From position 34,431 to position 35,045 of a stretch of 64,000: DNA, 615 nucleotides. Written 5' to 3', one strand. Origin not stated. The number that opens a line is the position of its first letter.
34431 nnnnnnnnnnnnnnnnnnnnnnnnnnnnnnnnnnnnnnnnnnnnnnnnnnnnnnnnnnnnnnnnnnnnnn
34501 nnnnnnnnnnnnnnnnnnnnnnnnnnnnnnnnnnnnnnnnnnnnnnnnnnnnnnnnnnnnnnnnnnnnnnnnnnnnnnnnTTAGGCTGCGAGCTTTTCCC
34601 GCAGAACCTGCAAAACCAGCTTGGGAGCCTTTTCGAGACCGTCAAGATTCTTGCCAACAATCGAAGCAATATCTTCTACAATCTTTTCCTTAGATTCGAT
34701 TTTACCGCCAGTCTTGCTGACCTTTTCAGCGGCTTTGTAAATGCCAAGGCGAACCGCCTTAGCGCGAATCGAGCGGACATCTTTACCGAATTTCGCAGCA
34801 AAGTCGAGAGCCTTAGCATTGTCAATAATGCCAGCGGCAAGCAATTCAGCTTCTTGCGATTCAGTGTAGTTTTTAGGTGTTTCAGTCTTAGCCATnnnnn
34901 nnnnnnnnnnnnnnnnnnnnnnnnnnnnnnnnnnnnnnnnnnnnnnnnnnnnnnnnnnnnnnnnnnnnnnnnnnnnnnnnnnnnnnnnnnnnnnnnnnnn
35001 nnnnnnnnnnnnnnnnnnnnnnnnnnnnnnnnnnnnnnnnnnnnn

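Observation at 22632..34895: Four-member paralogous family of small proteins interleaved with the promoter modules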

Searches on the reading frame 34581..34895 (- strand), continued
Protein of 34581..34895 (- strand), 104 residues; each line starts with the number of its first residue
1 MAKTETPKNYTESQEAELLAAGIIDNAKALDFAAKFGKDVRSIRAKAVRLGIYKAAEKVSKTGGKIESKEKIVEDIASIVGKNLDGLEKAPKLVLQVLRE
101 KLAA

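Call 70: fold_search(model_id=the predicted structure, library=viral)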
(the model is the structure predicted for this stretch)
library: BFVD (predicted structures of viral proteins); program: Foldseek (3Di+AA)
matches with E <= 10: 372; with E <= 0.001: 1
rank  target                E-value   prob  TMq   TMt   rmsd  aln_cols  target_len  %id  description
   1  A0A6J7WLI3            4.9e-04  1.00  0.43  0.39   7.0       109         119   30  Uncharacterized protein [uncultured Caudovirales phage]
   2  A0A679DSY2            3.0e-02  0.85  0.32  0.25   9.8       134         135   19  (no name in the UniProt tables at hand)
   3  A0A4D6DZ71            3.6e-02  0.87  0.37  0.30  13.5       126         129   23  Uncharacterized protein [Escherichia phage Sortsne]
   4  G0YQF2                5.8e-02  0.95  0.38  0.37  11.3        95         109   21  Gp060 [Erwinia phage vB_EamP-S6]
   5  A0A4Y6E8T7            6.5e-02  0.89  0.39  0.31   8.7       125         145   20  A2 protein [Vibrio phage Pontus]
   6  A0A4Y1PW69            6.9e-02  0.93  0.42  0.26   8.4       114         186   20  (no name in the UniProt tables at hand)
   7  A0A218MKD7            7.4e-02  0.96  0.43  0.44   8.5       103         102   19  Uncharacterized protein [uncultured virus]
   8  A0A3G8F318            7.4e-02  0.89  0.38  0.36  10.5       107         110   18  Uncharacterized protein [Escherichia phage Skarpretter]
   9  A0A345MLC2            7.4e-02  0.89  0.39  0.26  10.4       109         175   11  (no name in the UniProt tables at hand)
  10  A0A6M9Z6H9            7.8e-02  0.92  0.42  0.20   9.9       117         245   19  D5 protein [Vibrio phage vB_ValS_X1]
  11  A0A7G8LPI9            8.8e-02  0.84  0.37  0.24   8.5       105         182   16  (no name in the UniProt tables at hand)
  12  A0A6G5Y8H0            1.1e-01  0.82  0.38  0.32  12.0       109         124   13  (no name in the UniProt tables at hand)
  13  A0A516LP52            1.1e-01  0.80  0.37  0.34  10.3       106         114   12  (no name in the UniProt tables at hand)
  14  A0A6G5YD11            1.1e-01  0.69  0.35  0.33  10.6       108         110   18  (no name in the UniProt tables at hand)
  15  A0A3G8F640            1.4e-01  0.95  0.36  0.35   7.6        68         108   28  (no name in the UniProt tables at hand)
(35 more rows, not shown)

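Call 84: find_related_loci(query=window:34581-34895:-, collection=viral_contigs, flank=10000)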
Query window:34581-34895:- (104 aa) in viral_contigs; peptide patterns used: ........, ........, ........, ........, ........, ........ (x = any residue, [..] = any of these).
48 stretches matched a pattern; 15 encode a relative of the query (tblastn E <= 1e-3); 15 distinct loci.
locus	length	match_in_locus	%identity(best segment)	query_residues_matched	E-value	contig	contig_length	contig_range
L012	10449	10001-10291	86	8-104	2e-51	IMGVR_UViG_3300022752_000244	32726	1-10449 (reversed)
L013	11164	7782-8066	86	8-102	2e-50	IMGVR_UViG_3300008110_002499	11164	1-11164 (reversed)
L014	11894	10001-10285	86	8-102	2e-50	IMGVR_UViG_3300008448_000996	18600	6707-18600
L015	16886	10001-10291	79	8-104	2e-47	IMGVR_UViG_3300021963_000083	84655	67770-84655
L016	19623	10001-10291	79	8-104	2e-47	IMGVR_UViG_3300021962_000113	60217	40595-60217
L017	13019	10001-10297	77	6-104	5e-46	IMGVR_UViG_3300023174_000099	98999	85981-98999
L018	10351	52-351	80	5-104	7e-43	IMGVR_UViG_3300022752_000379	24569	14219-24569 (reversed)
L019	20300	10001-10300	79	5-104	2e-42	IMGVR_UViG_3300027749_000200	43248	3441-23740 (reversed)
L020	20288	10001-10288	42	8-102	4e-12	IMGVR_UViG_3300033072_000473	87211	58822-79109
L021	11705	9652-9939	41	8-102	2e-11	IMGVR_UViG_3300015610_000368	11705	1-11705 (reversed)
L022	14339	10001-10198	47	30-91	3e-10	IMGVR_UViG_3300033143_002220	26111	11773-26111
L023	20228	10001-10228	45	32-103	7e-10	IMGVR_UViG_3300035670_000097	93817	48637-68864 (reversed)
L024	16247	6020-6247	45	32-103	7e-10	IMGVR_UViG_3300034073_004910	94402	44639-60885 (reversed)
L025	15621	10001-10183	43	32-92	3e-8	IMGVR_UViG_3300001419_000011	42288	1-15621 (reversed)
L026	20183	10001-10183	43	32-92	3e-8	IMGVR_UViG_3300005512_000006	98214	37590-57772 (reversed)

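Call 92: list_cluster_members(proteins=[P0129, P0124, P0141, P0157, P0197, P0215, P0226, P0241, P0254, P0123])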
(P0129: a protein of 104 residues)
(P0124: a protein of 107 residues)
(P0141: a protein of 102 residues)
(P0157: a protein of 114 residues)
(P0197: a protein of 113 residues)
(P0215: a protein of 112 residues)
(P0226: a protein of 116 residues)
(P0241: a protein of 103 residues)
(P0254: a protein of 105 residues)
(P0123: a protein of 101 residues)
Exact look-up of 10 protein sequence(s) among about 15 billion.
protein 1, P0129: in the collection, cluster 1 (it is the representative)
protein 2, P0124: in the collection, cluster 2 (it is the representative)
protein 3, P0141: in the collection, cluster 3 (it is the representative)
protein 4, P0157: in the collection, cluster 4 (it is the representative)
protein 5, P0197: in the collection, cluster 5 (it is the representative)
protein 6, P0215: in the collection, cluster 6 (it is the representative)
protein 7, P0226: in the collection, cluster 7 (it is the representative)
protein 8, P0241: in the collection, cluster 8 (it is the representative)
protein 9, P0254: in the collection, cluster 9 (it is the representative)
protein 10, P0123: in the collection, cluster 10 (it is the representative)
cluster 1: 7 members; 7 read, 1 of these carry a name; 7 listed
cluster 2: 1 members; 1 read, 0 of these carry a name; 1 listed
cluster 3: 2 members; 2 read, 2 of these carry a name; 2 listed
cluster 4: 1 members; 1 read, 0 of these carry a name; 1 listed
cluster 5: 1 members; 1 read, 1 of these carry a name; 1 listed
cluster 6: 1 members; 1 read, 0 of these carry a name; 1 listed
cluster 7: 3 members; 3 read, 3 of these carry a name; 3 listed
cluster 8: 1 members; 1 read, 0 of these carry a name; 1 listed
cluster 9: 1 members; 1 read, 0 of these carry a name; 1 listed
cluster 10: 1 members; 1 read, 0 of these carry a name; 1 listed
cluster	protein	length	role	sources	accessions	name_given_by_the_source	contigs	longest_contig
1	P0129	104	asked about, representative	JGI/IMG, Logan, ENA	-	-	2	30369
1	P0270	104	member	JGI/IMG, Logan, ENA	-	hypothetical protein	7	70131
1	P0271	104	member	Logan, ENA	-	-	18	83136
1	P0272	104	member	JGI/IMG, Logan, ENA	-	-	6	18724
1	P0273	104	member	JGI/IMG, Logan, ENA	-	-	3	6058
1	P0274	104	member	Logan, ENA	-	-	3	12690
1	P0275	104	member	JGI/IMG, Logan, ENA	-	-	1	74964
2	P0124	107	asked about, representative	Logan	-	-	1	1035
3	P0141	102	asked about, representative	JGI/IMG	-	hypothetical protein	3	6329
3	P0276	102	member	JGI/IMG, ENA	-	hypothetical protein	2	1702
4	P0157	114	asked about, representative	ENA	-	-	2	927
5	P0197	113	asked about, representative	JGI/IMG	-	hypothetical protein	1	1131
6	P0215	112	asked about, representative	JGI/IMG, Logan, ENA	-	-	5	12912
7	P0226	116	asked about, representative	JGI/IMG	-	hypothetical protein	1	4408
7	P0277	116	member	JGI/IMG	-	hypothetical protein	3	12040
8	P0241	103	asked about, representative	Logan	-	-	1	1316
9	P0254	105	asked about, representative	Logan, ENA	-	-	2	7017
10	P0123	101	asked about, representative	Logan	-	-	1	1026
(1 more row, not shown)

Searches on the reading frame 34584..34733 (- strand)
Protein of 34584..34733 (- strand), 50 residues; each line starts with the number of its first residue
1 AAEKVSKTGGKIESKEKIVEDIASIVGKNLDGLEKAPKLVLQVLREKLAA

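Call 81: predict_structure(alignment_id=A5)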
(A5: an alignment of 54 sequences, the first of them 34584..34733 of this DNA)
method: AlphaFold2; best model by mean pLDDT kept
length: 50 residues; sequences in the alignment: 54
mean_pLDDT: 81.5   pTM: 0.59
mean pLDDT of the five models: 81.5, 81.0, 79.4, 78.9, 77.5
residues with pLDDT >= 90: 24; 70-90: 13; 50-70: 11; < 50: 2
segments of 3 or more residues with pLDDT < 50: none
pLDDT, mean of each block of 10 residues (from residue 1): 55 83 91 90 89
secondary structure, 60 per line:
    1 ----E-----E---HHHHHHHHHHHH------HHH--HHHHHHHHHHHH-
elements in order: H15-26 H38-49
